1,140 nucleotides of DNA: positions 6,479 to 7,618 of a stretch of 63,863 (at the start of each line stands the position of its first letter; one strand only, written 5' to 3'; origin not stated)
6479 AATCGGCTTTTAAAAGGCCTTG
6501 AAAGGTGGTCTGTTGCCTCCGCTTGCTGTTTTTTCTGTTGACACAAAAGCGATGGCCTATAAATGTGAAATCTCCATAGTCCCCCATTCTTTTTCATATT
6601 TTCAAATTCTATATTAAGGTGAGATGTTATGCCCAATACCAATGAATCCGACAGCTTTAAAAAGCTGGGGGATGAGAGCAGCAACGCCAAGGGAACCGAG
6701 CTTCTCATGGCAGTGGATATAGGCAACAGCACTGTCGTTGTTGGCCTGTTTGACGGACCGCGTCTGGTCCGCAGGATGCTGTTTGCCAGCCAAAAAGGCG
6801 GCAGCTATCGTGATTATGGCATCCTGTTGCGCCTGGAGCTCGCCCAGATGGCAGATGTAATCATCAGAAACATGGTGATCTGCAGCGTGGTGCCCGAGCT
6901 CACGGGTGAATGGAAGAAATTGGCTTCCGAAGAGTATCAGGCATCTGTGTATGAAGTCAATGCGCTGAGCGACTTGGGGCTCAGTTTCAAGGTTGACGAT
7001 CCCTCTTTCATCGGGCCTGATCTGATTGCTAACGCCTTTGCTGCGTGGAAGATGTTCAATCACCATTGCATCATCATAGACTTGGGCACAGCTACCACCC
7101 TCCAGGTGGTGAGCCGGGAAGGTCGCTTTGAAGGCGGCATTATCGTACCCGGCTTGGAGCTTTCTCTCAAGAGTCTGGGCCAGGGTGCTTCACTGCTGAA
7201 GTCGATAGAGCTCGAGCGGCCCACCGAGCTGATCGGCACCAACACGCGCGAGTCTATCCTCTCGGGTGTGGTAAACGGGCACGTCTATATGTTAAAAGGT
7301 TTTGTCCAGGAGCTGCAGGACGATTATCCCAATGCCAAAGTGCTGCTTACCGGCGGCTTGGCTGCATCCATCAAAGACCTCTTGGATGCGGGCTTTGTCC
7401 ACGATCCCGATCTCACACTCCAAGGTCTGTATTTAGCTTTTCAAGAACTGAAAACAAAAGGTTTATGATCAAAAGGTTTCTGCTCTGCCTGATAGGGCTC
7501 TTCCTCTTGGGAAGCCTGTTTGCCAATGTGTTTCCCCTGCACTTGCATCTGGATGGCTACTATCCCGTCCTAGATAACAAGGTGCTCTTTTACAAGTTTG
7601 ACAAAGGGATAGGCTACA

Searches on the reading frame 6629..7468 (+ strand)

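Call 64: search_protein_families(library=pfam, proteins=[window:6629-7468:+], max_evalue=0.00001)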
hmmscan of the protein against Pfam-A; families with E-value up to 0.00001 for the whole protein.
window:6629-7468:+ (279 aa): 1 family
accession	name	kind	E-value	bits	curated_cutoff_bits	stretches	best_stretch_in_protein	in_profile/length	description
PF03309.20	Pan_kinase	-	1.9e-51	175.3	24.7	1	26-227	1-204/205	Type III pantothenate kinase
